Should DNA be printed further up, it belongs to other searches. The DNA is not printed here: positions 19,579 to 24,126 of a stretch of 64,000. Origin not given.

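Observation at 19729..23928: No polytopic VirB6 or TrbL; its slot holds a 1400-aa secreted, cysteine-rich coiled-coil protein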

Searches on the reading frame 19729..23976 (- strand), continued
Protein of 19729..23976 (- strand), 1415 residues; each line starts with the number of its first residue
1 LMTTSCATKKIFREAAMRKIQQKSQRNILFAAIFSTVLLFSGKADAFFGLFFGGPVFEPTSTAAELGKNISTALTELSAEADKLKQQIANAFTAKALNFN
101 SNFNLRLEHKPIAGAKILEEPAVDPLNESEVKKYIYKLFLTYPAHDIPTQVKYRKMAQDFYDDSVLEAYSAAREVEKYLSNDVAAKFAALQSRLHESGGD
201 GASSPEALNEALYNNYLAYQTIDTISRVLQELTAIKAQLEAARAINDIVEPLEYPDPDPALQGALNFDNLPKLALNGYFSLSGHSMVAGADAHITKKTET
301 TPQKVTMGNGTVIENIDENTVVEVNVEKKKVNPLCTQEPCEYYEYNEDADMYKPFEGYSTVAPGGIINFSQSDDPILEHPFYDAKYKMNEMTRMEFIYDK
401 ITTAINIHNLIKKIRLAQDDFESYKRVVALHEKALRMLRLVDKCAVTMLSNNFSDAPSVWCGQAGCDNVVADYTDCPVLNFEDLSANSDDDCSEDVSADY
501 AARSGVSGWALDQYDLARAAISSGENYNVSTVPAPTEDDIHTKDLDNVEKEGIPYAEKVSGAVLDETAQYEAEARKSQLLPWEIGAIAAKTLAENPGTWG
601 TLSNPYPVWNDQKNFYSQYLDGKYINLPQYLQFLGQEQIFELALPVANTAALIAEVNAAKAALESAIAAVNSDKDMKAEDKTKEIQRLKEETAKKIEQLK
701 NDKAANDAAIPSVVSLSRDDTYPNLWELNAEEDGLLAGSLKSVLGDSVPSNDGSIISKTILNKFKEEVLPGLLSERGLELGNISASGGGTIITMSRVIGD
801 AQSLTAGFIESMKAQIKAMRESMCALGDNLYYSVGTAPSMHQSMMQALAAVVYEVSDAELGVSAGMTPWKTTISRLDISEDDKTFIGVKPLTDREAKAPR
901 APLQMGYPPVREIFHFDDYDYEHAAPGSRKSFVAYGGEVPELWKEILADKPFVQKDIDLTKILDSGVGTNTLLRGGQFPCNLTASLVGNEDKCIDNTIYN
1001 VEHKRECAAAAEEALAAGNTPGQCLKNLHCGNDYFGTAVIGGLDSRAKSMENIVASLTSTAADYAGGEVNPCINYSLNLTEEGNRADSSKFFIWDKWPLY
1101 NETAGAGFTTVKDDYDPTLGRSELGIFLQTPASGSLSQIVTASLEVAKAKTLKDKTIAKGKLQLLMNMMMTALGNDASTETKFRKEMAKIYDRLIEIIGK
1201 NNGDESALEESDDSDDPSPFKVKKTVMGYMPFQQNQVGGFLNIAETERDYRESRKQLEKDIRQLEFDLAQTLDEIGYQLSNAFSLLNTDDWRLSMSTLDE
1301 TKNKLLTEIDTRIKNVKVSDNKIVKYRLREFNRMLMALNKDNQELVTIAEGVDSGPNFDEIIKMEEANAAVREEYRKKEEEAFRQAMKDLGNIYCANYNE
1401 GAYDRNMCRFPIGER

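Call 30: search_protein_families(library=pfam, proteins=[L001:6438-7544:+, L001:7555-8247:+, L001:8247-10004:+, L003:6169-7881:+, L003:7881-8555:+, L003:8552-9988:+, L003:2049-3245:+], max_evalue=0.1)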
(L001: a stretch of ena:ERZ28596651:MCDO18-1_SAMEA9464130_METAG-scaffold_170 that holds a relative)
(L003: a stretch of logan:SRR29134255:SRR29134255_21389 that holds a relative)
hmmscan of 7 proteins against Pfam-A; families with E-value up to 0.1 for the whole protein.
L001:6438-7544:+ (368 aa): 2 families
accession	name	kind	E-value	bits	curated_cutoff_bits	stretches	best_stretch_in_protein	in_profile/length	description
PF13605.11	DUF4141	-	0.00021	21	30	1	17-50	3-36/53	Domain of unknown function (DUF4141)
PF07996.16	T4SS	-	0.1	13.4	24.7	0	34-101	2-44/197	Type IV secretion system proteins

L001:7555-8247:+ (230 aa): 1 family
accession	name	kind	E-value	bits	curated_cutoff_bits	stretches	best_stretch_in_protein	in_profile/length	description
PF16201.10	NopRA1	-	0.083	12.9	29.6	0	70-105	85-120/199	Nucleolar pre-ribosomal-associated protein 1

L001:8247-10004:+ (585 aa): 0 families

L003:6169-7881:+ (570 aa): 1 family
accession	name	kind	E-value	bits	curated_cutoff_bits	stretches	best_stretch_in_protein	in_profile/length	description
PF02657.20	SufE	-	0.047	13.9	27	0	433-485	31-81/121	Fe-S metabolism associated domain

L003:7881-8555:+ (224 aa): 1 family
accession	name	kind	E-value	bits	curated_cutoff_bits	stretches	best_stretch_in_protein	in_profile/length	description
PF22523.1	DUF6999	-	0.078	12.4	27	0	149-202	142-198/275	Family of unknown function (DUF6999)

L003:8552-9988:+ (478 aa): 0 families

L003:2049-3245:+ (398 aa): 2 families
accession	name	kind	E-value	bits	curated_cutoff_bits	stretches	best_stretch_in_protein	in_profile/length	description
PF04956.18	TrbC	-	0.02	15.5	27.9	1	10-90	8-89/98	TrbC/VIRB2 pilin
PF12329.13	TMF_DNA_bd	-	0.021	15.2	35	1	305-348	25-68/74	TATA element modulatory factor 1 DNA binding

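Call 41: predict_structure(alignment_id=A5)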
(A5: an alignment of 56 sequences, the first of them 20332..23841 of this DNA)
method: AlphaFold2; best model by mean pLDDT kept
length: 1170 residues; sequences in the alignment: 56
mean_pLDDT: 66.1   pTM: 0.57
mean pLDDT of the five models: 66.1, 65.3, 62.6, 61.2, 60.8
residues with pLDDT >= 90: 146; 70-90: 438; 50-70: 258; < 50: 328
segments of 3 or more residues with pLDDT < 50: 1-24, 48-71, 155-157, 159-165, 213-259, 262-269, 271-285, 298-341, 427-429, 678-681, 683-692, 694-699, 702-714, 738-746, 923-930, 938-960, 980-1022, 1043-1050, 1067-1074, 1165-1170
pLDDT, mean of each block of 10 residues (from residue 1): 29 33 51 63 55 36 43 57 76 79 77 82 77 73 66 50 51 64 75 82 75 45 39 31 29 41 45 38 50 50 43 34 31 43 56 75 76 73 71 76 87 87 54 54 54 69 90 74 58 62 70 73 76 87 91 91 89 93 88 86 87 86 85 84 87 85 81 58 47 47 44 51 52 50 53 83 89 92 88 95 91 82 91 94 84 89 84 90 89 90 90 86 49 52 35 37 66 63 34 32 38 36 57 56 47 62 56 67 79 74 87 87 69 77 84 65 46
secondary structure, 60 per line:
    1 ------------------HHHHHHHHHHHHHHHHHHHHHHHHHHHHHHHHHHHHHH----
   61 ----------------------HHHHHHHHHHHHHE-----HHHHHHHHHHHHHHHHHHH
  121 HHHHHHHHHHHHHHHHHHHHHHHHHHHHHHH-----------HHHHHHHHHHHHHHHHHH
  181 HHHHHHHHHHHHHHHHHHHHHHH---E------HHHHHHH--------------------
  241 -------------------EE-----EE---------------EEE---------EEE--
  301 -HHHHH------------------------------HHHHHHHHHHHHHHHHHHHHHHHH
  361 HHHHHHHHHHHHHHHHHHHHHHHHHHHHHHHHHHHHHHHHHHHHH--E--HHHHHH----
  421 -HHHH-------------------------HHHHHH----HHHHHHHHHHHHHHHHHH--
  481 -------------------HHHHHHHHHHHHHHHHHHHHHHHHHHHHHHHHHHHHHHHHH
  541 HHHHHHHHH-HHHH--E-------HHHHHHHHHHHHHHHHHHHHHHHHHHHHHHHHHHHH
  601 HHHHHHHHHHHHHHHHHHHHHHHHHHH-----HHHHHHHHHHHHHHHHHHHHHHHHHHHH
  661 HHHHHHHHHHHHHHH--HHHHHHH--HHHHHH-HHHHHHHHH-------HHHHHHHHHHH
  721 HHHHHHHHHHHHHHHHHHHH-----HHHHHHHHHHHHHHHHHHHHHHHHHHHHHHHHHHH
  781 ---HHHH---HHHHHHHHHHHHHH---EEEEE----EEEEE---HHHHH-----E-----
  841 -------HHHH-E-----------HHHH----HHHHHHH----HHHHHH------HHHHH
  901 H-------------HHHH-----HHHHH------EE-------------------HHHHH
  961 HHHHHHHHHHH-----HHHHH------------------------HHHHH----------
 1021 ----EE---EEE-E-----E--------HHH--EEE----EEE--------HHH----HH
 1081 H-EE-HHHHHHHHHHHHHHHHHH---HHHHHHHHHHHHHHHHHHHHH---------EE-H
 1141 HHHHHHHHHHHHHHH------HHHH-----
elements in order (helices of 4 or more, strands of 3 or more residues): H19-56 H83-95 H102-151 H163-203 H214-220 E284-286 E296-298 H302-306 H337-405 H411-416 H422-425 H451-456 H461-478 H500-549 H551-554 H565-627 H633-675 H678-684 H687-692 H694-702 H710-740 H746-780 H784-787 H791-804 E808-812 E817-821 H825-829 H848-851 H865-868 H873-879 H884-889 H896-901 H915-918 H924-928 H956-971 H977-981 H1006-1010 E1030-1032 E1054-1056 E1061-1063 H1086-1103 H1107-1127 H1140-1155 H1162-1165

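Call 44: fold_search(model_id=the predicted structure, library=pdb)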
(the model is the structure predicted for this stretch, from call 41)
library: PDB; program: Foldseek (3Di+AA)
matches with E <= 10: 57; with E <= 0.001: 0
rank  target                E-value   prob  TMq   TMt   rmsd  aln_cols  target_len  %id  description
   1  7nyw_A                1.5e+00  0.06  0.06  0.08  29.2       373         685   10  Cryo-EM structure of the MukBEF-MatP-DNA head module (released 2021-07-07)
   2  8dk2_C                1.6e+00  0.05  0.04  0.07  43.1       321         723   13  CryoEM structure of Pseudomonas aeruginosa PA14 JetABC in an unclamped state trapped in ATP dependent dimeric form (released 2022-10-05)
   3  9qxu_A                1.8e+00  0.03  0.04  0.06  41.4       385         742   11  JetABC DNA loaded state monomer (open) (released 2025-10-01)
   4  5vjs                  2.0e+00  0.08  0.06  0.20  17.0       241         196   16  De Novo Photosynthetic Reaction Center Protein Equipped with Heme B, a synthetic Zn porphyrin, and Zn(II) cations (released 2018-04-25)
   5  2wcd_A                2.0e+00  0.06  0.05  0.16  34.6       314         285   13  Crystal structure of the assembled cytolysin A pore (released 2009-05-05)
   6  6mrt_A                2.1e+00  0.08  0.05  0.17  30.1       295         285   15  12-meric ClyA pore complex (released 2019-05-15)
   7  6z0c_C                3.2e+00  0.13  0.07  0.28  16.8       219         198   18  Structure of in silico modelled artificial Maquette-3 protein (released 2021-03-17)
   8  9cus_D                3.2e+00  0.06  0.05  0.09  24.9       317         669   10  BmrCD in the outward-facing conformation bound to Hoechsts (released 2025-08-13)
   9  6gsx_A                3.8e+00  0.06  0.04  0.14  20.9       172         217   14  FIRST-SPHERE AND SECOND-SPHERE ELECTROSTATIC EFFECTS IN THE ACTIVE SITE OF A CLASS MU GLUTATHIONE TRANSFERASE (released 1996-11-08)
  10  6rcv_A                3.8e+00  0.04  0.05  0.14  22.9       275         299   12  PfRH5 bound to monoclonal antibodies R5.011 and R5.016 (released 2019-06-26)
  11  6z0c_A                4.0e+00  0.11  0.07  0.28  16.9       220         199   18  Structure of in silico modelled artificial Maquette-3 protein (released 2021-03-17)
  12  8d9p                  4.2e+00  0.05  0.06  0.20  16.6       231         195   16  De Novo Photosynthetic Reaction Center Protein Equipped with Heme B and Mn(II) cations (released 2022-09-28)
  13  7sqc_1Y               4.2e+00  0.04  0.06  0.16  35.4       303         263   14  Ciliary C1 central pair apparatus isolated from Chlamydomonas reinhardtii (released 2022-04-13)
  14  8otz_F5               4.4e+00  0.51  0.07  0.52   5.1        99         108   18  48-nm repeat of the native axonemal doublet microtubule from bovine sperm (released 2023-11-22)
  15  6z0c_B                4.4e+00  0.10  0.07  0.28  17.5       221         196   17  Structure of in silico modelled artificial Maquette-3 protein (released 2021-03-17)
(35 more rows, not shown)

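Call 54: search_protein_families(library=pfam, alignment_id=A7, max_evalue=1)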
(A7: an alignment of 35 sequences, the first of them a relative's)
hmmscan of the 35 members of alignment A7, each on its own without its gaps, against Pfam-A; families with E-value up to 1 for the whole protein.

A. member 1, P0001 (1399 aa): 1 family
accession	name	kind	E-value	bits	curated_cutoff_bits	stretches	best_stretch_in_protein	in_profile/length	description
PF16515.11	HIP1_clath_bdg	-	0.0063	17.3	28.8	1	638-685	23-70/99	Clathrin-binding domain of Huntingtin-interacting protein 1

B. families by the number of members that match (of 35 scanned): 48 families (the first 25 are shown)
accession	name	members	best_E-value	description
PF04102.17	SlyX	2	0.62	SlyX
PF09766.14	FmiP_Thoc5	1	1.4e-05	Fms-interacting protein/Thoc5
PF10392.15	COG5_N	1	0.00018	Conserved oligomeric Golgi complex subunit 5, N-terminal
PF04513.17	Baculo_PEP_C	1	0.00027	Baculovirus polyhedron envelope protein, PEP, C terminus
PF23921.1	DUF7260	1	0.00075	Domain of unknown function (DUF7260)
PF13094.11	CENP-Q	1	0.0034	CENP-Q, a CENPA-CAD centromere complex subunit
PF16515.11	HIP1_clath_bdg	1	0.0063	Clathrin-binding domain of Huntingtin-interacting protein 1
PF07450.16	HycH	1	0.019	Formate hydrogenlyase maturation protein HycH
PF02978.25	SRP_SPB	1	0.03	Signal peptide binding domain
PF21210.2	RNA_helicase_helical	1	0.038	Putative ATP-dependent RNA helicase, helical bundle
PF19194.5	DUF5869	1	0.049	Family of unknown function (DUF5869)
PF02557.22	VanY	1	0.051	D-alanyl-D-alanine carboxypeptidase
PF06790.16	UPF0259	1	0.064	Uncharacterised protein family (UPF0259)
PF14056.11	DUF4250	1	0.067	Domain of unknown function (DUF4250)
PF09388.15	SpoOE-like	1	0.081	Spo0E like sporulation regulatory protein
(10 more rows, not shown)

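Call 81: find_homologous_proteins(query=A3, max_evalue=0.001)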
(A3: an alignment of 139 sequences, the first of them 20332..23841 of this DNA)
Query A3 (139 sequences) (1170 aa, profile of the alignment): 11 proteins with E <= 0.001 among 8000 candidates.
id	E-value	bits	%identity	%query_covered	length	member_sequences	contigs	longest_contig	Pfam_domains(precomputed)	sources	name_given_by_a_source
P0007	1.4e-273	929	45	93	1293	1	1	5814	-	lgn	-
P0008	5.2e-273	927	43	93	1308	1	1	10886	-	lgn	-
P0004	9.1e-273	927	76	100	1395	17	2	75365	-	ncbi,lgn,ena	-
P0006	3.6e-272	925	53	100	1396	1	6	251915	-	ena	-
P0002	2.3e-270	919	90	100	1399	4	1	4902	-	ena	-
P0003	2.4e-270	919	78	100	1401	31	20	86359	-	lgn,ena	-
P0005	1.3e-269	916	75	100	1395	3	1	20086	-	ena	-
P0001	4.3e-268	911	100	100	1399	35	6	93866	-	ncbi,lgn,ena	-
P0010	5.2e-268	911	36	50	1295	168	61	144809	-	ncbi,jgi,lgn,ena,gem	-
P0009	2.3e-259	882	26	71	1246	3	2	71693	PF09766.15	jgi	-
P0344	2.0e-5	41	27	4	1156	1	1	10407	PF02687.28,PF14362.12,PF23649.2,PF12704.15,PF24161.2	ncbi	-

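Call 82: search_solved_structures(query=A3, max_evalue=10, show_alignments=0)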
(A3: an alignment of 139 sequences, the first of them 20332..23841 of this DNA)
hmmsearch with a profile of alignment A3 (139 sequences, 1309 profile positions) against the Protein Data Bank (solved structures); distinct sequences matched with E-value up to 10: 388 (the best 60 are shown).
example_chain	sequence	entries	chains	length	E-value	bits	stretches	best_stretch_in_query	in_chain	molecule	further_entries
6tik_C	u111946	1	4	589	5.5e-07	31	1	563-781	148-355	Capsid protein,Putative adhesin/invasin,Capsid protein,Factor H-binding protein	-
4lin_A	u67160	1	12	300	1.3e-06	29.7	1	627-772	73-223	Tail needle protein gp26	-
4rsi_B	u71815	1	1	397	1.6e-06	29.4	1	596-770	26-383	Structural maintenance of chromosomes protein 4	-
7zr2_A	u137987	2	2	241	0.00011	23.4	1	627-821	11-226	Spike protein S2',Chimeric protein mimic of SARS-CoV-2 Spike HR1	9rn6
4ilo_A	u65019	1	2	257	0.00015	22.9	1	613-784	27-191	CT398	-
4tql_A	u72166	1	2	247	0.00022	22.4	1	595-829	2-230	Three helix bundle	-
4tko_B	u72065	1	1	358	0.00025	22.2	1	592-751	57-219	EmrA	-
9yop_A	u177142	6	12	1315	0.00026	22.2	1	596-795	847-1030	Myosin-7,General control transcription factor GCN4,Enhanced Green fluorescent protein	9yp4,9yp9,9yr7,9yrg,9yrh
9e5c_1h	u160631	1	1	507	0.00029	22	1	607-815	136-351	Dynein regulatory complex subunit 2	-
5xei_A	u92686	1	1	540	0.0004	21.5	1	588-797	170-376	Chromosome partition protein Smc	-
4zop_B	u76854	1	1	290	0.00068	20.8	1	628-760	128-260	Phosphatidylinositol 3-kinase regulatory subunit alpha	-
8am0_B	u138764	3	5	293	0.00088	20.4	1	628-761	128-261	Isoform 3 of Phosphatidylinositol 3-kinase regulatory subunit alpha | Phosphatidylinositol 3-kinase regulatory subunit alpha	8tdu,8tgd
7pg5_B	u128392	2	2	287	0.00089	20.4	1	628-761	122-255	Phosphatidylinositol 3-kinase regulatory subunit alpha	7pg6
5xg2_A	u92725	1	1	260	0.0009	20.4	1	611-755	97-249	Chromosome partition protein Smc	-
4jps_B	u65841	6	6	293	0.00094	20.3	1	628-761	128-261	Phosphatidylinositol 3-kinase regulatory subunit alpha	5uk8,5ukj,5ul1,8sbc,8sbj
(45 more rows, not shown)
